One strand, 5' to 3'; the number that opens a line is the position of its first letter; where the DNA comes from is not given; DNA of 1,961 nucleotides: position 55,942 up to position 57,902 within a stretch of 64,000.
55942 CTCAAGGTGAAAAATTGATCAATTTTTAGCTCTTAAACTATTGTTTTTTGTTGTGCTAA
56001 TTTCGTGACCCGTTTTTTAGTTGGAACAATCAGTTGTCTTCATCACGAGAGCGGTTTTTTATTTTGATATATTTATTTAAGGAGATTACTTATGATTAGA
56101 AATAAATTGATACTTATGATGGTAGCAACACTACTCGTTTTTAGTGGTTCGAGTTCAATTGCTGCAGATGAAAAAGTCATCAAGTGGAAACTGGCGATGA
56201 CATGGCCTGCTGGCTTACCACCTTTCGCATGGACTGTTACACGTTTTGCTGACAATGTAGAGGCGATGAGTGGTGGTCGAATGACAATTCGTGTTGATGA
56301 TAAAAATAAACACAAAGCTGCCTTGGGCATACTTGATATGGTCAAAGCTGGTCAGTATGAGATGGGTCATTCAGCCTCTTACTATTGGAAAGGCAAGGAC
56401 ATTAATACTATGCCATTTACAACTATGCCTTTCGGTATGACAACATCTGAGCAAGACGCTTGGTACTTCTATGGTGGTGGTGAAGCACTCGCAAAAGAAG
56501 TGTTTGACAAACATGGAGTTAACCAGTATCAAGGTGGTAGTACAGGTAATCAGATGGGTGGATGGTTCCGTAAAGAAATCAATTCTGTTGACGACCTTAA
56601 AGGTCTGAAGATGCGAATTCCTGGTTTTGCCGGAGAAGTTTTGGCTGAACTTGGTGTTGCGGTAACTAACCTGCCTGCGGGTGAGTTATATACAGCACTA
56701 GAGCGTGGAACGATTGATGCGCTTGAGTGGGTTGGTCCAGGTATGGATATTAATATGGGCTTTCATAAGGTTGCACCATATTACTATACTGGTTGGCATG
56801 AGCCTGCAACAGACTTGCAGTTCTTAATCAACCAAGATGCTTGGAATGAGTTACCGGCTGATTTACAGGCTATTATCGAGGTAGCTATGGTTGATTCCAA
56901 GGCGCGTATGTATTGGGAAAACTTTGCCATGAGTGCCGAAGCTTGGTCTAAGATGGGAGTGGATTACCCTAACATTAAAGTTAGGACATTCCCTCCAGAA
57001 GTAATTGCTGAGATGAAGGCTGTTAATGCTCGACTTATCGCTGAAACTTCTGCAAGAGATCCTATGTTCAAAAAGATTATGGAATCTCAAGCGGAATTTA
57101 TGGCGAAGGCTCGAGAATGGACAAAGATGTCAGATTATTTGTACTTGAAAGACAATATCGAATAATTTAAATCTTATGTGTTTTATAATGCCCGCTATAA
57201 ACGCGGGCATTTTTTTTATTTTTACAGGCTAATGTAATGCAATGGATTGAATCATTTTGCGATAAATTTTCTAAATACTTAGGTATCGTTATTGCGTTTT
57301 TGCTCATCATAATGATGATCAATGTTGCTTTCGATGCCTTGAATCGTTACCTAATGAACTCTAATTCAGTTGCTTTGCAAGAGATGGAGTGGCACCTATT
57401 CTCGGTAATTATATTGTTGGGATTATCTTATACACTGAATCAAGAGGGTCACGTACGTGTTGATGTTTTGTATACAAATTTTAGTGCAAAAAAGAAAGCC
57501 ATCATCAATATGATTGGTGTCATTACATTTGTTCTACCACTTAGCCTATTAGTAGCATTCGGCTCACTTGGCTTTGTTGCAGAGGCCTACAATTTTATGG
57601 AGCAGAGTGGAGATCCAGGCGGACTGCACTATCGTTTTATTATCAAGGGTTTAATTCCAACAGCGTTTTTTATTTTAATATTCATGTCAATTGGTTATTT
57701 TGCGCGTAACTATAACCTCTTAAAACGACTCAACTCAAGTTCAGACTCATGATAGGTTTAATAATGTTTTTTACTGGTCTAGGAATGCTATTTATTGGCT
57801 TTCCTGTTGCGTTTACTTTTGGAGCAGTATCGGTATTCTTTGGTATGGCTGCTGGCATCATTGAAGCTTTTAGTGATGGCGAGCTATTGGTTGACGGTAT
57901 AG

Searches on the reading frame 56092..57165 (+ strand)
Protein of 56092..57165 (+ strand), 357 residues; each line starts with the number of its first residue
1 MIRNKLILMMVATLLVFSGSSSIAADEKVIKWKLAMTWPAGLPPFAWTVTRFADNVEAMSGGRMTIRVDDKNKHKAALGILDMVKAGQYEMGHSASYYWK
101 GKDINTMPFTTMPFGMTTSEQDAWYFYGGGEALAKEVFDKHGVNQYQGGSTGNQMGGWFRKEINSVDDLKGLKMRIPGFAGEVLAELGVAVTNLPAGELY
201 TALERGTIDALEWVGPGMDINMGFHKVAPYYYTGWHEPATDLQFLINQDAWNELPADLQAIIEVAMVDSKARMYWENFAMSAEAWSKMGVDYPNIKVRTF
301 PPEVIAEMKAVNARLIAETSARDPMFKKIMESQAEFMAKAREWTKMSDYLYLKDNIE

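Call 6: search_protein_families(library=pfam, proteins=[window:56092-57165:+])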
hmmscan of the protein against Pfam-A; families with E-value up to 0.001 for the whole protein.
window:56092-57165:+ (357 aa): 1 family
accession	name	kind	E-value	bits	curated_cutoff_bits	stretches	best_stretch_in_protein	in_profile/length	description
PF03480.18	DctP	-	2.4e-60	204.7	23.4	1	36-319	3-282/286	Bacterial extracellular solute-binding protein, family 7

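Call 7: search_protein_families(library=ncbifam, proteins=[window:56092-57165:+])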
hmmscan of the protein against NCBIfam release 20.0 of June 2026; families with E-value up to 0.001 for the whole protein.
window:56092-57165:+ (357 aa): 2 families
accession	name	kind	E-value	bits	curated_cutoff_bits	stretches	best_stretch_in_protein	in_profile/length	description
NF037995.1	TRAP_S1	subfamily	2.1e-18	66.6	50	1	34-288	2-253/271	TRAP transporter substrate-binding protein DctP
TIGR00787.1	dctP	subfamily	3.4e-18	66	175.05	1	49-270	15-235/257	DctP family TRAP transporter solute-binding subunit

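Call 32: search_solved_structures(query=window:56092-57162:+, max_evalue=1e-10)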
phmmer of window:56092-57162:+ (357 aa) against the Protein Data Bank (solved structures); distinct sequences matched with E-value up to 1e-10: 14.
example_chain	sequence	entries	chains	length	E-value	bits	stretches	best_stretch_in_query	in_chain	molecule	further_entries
4pet_A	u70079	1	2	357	5e-133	447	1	25-355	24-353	Extracellular solute-binding protein, family 7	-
5cm6_A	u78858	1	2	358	1.9e-129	435.2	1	24-353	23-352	TRAP dicarboxylate transporter-DctP subunit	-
7ug8_A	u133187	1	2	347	1.2e-66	228.6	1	29-348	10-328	Ketoacid-binding protein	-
2hzk_A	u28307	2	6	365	7.9e-61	209.5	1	22-351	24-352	TRAP-T family sorbitol/mannitol transporter, periplasmic binding protein, SmoM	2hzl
4yzz_A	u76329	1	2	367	7.2e-59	203.1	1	19-348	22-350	TRAP TRANSPORTER SOLUTE BINDING PROTEIN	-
4yic_A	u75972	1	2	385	8.5e-59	202.8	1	19-348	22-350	TRAP TRANSPORTER SOLUTE BINDING PROTEIN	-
2zzv_A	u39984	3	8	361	9.6e-33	117.1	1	23-289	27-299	ABC transporter, solute-binding protein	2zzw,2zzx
7e9y_A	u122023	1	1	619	5e-25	91.8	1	25-209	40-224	Lactate-binding periplasmic protein TTHA0766,Lactate-binding periplasmic protein TTHA0766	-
8zmz_A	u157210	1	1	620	2e-23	86.5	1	24-211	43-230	Lactate-binding periplasmic protein TTHA0766,Red fluorescent protein drFP583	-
4pe3_A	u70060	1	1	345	4.7e-20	75.4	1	17-265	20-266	TRAP dicarboxylate transporter-DctP subunit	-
4uab_A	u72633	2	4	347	3.3e-17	66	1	129-276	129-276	Twin-arginine translocation pathway signal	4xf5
4x8r_A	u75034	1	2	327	9.1e-13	51.4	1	35-280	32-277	TRAP dicarboxylate transporter, DctP subunit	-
4mmp_A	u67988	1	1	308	8.3e-12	48.3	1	49-273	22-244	Sialic Acid Binding Protein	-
4n8y_A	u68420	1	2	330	1.6e-11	47.3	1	49-335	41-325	Putative TRAP-type C4-dicarboxylate transport system, binding periplasmic protein (DctP su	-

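Call 66: search_dna_similar(query=window:56092-57162:+, collection=plasmids, mode=protein, max_evalue=1e-40, max_rows=25)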
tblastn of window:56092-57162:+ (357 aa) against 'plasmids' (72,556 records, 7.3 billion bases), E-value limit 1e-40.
Records with a match: 156; places in all: 178; records where one place covers at least 80% of the query: 155.
Best place of each record, by identity: <60% 156.
By first word of the organism name: Agrobacterium 36; Azospirillum 24; Sulfitobacter 23; Phaeobacter 10; Bradyrhizobium 8; Sinorhizobium 5; Leisingera 3; Sagittula 3; Nitratireductor 3; Skermanella 2; and 33 more.
By predicted mobility (MOB-suite, as given by PLSDB): non-mobilizable 104; conjugative 28; mobilizable 24.
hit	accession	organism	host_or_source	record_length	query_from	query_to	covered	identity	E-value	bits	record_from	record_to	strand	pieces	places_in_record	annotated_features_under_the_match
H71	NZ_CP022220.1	Bradyrhizobium guangxiense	peanut,cell culture,roots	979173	3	348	97%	37.5%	6e-61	218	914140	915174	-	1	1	TRAP transporter substrate-binding protein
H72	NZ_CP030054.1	Bradyrhizobium guangzhouense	Arachis hypogaea,Microbe,nodule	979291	3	348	97%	37.5%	6e-61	218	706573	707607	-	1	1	TRAP transporter substrate-binding protein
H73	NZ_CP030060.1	Bradyrhizobium sp. CCBAU 53351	Arachis hypogaea,Microbe,nodule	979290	3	348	97%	37.5%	6e-61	218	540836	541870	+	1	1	TRAP transporter substrate-binding protein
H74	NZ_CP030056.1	Bradyrhizobium sp. CCBAU 53340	Arachis hypogaea,Microbe,nodule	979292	3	348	97%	37.5%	6e-61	218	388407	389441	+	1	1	TRAP transporter substrate-binding protein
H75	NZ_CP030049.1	Bradyrhizobium sp. CCBAU 53338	Arachis hypogaea,Microbe,nodule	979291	3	348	97%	37.5%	6e-61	218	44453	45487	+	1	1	TRAP transporter substrate-binding protein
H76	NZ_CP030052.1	Bradyrhizobium guangdongense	peanut,cell culture,roots of peanut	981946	3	348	97%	37.5%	6e-61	218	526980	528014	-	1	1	TRAP transporter substrate-binding protein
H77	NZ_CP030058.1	Bradyrhizobium guangdongense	Arachis hypogaea,Microbe,nodule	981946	3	348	97%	37.5%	6e-61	218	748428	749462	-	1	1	TRAP transporter substrate-binding protein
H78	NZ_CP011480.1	Hoeflea sp. IMCC20628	-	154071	1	352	99%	36.4%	1e-56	206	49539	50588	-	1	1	TRAP transporter substrate-binding protein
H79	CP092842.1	Bradyrhizobium sp. 62B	Arachis hypogaea L.,cell ...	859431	3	348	97%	36.9%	9e-59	212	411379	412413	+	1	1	TRAP transporter substrate-binding protein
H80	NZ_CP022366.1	Azospirillum sp. TSH58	single cell,paddy soils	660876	16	351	94%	37.9%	4e-59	213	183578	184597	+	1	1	TRAP transporter substrate-binding protein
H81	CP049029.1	Rhodobacteraceae bacterium SC52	Apostichopus japonicus,pure ...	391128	27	348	90%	39.3%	3e-57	207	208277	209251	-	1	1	TRAP transporter substrate-binding protein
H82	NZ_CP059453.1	Azospirillum brasilense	Prokaryotes,soil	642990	16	351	94%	37.6%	2e-58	211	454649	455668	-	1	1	TRAP transporter substrate-binding protein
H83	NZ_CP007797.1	Azospirillum argentinense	Triticum aestivum L.,Root,wheat ...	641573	16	351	94%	37.6%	2e-58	211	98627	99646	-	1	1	TRAP transporter substrate-binding protein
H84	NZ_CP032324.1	Azospirillum argentinense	soil sample,Agricultural field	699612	16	351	94%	37.6%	2e-58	211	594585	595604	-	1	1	TRAP transporter substrate-binding protein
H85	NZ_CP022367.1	Azospirillum sp. TSH58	single cell,paddy soils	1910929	20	348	92%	38.2%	5e-60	216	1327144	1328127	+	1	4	record has no annotation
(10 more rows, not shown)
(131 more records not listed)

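Call 69: search_solved_structures(query=window:56092-57162:+, max_evalue=1e-55, show_alignments=4)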
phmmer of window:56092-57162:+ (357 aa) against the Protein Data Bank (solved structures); distinct sequences matched with E-value up to 1e-55: 6.
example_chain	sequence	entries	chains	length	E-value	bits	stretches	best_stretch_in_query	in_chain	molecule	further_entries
4pet_A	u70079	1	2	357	5e-133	447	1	25-355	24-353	Extracellular solute-binding protein, family 7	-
5cm6_A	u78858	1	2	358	1.9e-129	435.2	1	24-353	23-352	TRAP dicarboxylate transporter-DctP subunit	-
7ug8_A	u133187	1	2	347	1.2e-66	228.6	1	29-348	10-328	Ketoacid-binding protein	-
2hzk_A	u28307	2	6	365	7.9e-61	209.5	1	22-351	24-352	TRAP-T family sorbitol/mannitol transporter, periplasmic binding protein, SmoM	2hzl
4yzz_A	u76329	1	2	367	7.2e-59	203.1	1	19-348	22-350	TRAP TRANSPORTER SOLUTE BINDING PROTEIN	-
4yic_A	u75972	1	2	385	8.5e-59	202.8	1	19-348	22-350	TRAP TRANSPORTER SOLUTE BINDING PROTEIN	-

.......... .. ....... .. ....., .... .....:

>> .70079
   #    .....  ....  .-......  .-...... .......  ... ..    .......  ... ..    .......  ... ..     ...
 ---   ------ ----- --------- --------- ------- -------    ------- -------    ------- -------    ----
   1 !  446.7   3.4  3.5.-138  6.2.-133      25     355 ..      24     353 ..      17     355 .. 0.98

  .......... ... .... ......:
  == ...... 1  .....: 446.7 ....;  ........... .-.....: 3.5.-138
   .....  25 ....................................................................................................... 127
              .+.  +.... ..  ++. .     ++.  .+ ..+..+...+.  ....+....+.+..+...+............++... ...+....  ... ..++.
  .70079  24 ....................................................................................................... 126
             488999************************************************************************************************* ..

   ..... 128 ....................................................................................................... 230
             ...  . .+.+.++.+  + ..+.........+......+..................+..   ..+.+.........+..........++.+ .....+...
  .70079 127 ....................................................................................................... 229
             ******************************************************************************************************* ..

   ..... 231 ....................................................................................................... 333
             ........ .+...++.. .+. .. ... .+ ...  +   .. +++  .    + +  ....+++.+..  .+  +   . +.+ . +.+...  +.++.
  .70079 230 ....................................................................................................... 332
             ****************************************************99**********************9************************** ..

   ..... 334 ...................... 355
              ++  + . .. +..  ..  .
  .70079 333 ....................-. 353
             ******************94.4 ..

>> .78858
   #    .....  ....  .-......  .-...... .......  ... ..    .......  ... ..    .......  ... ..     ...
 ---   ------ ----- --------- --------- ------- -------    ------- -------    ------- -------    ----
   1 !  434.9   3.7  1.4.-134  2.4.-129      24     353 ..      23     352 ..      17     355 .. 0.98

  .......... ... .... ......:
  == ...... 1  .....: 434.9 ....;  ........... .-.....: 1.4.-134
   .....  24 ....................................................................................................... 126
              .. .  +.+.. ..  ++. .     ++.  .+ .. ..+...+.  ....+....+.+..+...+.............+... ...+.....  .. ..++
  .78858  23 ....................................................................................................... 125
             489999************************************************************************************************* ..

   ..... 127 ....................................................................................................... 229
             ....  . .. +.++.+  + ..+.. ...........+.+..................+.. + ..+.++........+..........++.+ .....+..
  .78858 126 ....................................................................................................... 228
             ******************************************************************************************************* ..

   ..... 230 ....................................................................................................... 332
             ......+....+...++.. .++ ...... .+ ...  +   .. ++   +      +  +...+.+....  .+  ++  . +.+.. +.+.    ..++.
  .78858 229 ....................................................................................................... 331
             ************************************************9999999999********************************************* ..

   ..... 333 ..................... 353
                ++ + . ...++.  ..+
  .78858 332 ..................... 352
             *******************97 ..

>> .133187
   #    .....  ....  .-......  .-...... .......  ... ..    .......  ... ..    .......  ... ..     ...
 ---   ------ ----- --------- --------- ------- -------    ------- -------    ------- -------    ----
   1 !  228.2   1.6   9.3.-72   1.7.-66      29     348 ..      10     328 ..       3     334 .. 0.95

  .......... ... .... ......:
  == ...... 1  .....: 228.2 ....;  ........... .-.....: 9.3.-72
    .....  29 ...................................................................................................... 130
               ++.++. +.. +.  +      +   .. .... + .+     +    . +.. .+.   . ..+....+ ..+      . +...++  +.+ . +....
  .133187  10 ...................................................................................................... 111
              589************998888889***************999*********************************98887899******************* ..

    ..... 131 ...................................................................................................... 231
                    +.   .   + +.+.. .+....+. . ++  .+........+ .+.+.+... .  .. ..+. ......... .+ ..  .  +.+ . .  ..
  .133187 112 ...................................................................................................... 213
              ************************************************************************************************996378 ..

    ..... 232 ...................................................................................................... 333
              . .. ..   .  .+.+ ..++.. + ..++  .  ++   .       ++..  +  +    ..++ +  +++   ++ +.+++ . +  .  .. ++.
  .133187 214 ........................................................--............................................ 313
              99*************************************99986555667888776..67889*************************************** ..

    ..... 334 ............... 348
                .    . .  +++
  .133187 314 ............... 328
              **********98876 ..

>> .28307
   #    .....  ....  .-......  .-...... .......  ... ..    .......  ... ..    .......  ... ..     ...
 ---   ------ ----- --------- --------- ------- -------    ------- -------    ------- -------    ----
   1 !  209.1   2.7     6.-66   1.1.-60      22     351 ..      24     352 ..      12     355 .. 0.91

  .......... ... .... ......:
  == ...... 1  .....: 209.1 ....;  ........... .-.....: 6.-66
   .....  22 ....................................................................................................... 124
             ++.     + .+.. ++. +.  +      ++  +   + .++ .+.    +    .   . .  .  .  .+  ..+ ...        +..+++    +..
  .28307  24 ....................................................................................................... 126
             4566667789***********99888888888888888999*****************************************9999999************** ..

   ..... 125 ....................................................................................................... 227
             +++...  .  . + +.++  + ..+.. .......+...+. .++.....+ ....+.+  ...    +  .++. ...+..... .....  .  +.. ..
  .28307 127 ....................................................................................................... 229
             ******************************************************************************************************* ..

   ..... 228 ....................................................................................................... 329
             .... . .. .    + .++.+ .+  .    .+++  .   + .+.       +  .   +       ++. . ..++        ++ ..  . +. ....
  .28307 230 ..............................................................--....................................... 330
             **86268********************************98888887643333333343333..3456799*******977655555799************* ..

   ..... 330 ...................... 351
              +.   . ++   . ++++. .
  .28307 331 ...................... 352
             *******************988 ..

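Call 77: find_homologous_proteins(query=window:56092-57162:+, max_evalue=1e-40)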
Query window:56092-57162:+ (357 aa): 7912 proteins with E <= 1e-40 among 8000 candidates; the best 120 are listed.
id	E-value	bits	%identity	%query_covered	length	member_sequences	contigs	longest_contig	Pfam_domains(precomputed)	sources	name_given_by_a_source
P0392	1.1e-234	796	96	100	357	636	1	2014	PF03480.19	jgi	-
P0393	4.8e-232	788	95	100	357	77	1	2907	PF03480.19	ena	-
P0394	1.5e-218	743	89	100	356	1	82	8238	PF03480.19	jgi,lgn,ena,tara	jgi:TRAP-type mannitol/chloroaromatic compound transport system substrate-binding protein|tara:stran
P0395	2.0e-218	743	88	100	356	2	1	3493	PF03480.19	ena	-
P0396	1.2e-217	740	88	100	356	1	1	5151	PF03480.19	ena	-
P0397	1.4e-216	737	88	100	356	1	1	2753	PF03480.19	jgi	jgi:TRAP-type mannitol/chloroaromatic compound transport system substrate-binding protein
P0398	1.8e-215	733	89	98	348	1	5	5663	PF03480.19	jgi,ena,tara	tara:strand:+ start:716 stop:1762 length:1047 start_codon:yes stop_codon:yes gene_type:complete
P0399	2.3e-215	733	89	98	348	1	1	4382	PF03480.19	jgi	-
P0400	2.5e-215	733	89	98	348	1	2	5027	PF03480.19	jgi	-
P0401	1.0e-214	731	90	97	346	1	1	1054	PF03480.19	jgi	jgi:TRAP-type mannitol/chloroaromatic compound transport system substrate-binding protein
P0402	2.6e-214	729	89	98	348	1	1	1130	PF03480.19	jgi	-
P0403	1.6e-211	720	86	100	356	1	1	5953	PF03480.19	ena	-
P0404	4.0e-204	696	82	100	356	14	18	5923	PF03480.19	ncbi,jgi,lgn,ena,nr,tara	ncbi:MAG: TRAP transporter substrate-binding protein DctP [Candidatus Thioglobus sp.]|jgi:TRAP-type 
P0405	6.2e-201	685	84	99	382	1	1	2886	PF03480.19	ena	-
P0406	1.2e-189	648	92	84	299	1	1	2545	PF03480.19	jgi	-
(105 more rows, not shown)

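Call 78: find_encoding_contigs(protein=P0394, flank=8000, max_places=4)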
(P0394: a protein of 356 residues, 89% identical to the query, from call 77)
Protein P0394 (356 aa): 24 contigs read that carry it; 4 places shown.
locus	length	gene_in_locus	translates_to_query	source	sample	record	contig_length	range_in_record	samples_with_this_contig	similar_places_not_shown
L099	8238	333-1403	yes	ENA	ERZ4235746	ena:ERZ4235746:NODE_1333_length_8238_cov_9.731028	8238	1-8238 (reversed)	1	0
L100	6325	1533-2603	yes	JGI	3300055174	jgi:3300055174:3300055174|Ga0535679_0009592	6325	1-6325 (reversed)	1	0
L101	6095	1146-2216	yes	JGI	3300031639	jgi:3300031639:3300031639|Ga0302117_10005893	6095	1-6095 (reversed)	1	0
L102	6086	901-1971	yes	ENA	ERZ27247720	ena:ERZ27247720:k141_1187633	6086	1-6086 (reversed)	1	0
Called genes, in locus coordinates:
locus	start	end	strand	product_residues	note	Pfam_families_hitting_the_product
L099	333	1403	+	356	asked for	PF03480:DctP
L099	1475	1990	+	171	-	PF04290:DctQ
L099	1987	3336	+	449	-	PF06808:DctM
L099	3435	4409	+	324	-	PF08240:ADH_N, PF00107:ADH_zinc_N, PF13602:ADH_zinc_N_2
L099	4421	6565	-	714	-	PF20656:MS_N, PF20658:MSG_insertion, PF01274:MS_TIM-barrel, PF20659:MS_C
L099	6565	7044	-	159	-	PF03737:RraA-like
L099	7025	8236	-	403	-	?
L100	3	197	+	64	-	?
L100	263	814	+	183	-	PF06041:DUF924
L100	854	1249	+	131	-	-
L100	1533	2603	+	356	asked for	PF03480:DctP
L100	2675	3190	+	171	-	PF04290:DctQ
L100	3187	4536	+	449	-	PF06808:DctM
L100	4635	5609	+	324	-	PF08240:ADH_N, PF00107:ADH_zinc_N, PF13602:ADH_zinc_N_2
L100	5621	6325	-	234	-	?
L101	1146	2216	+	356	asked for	PF03480:DctP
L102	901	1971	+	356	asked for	PF03480:DctP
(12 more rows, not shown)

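Call 79: find_encoding_contigs(protein=P0404, flank=8000, max_places=4)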
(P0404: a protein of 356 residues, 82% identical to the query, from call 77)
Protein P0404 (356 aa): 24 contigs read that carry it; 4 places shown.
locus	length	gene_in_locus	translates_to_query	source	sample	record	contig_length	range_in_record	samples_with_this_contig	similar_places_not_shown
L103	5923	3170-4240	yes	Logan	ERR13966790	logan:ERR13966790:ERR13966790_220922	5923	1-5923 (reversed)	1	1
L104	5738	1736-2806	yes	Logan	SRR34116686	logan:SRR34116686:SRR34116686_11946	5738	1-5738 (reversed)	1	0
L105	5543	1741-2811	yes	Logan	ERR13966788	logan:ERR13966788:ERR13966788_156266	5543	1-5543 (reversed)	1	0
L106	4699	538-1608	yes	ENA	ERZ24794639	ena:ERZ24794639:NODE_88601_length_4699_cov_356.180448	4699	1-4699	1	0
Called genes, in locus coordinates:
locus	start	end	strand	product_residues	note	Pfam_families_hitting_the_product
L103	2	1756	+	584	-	?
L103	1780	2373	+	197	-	PF06041:DUF924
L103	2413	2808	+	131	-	-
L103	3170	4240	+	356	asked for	PF03480:DctP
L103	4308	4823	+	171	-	PF04290:DctQ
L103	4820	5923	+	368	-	?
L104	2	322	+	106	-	?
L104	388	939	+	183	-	PF06041:DUF924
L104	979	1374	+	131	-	-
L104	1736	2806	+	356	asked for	PF03480:DctP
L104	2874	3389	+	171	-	PF04290:DctQ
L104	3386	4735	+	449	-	PF06808:DctM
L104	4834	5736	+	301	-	?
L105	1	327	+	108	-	?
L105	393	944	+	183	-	PF06041:DUF924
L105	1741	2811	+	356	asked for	PF03480:DctP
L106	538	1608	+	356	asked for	PF03480:DctP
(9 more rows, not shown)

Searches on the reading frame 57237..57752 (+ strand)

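Call 6: search_protein_families(library=pfam, proteins=[window:57237-57752:+])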
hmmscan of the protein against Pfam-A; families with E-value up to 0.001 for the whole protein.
window:57237-57752:+ (171 aa): 1 family
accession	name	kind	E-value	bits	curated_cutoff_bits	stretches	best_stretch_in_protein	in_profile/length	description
PF04290.18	DctQ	-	1.1e-16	61.4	28.3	1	26-157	1-128/132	Tripartite ATP-independent periplasmic transporters, DctQ component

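Call 7: search_protein_families(library=ncbifam, proteins=[window:57237-57752:+])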
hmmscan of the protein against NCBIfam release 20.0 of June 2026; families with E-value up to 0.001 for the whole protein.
window:57237-57752:+ (171 aa): 1 family
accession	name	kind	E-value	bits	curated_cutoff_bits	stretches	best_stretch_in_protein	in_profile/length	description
NF007374.1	PRK09877.1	equivalog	3.4e-05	24.3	260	1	14-167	8-149/157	2,3-diketo-L-gulonate TRAP transporter small permease YiaM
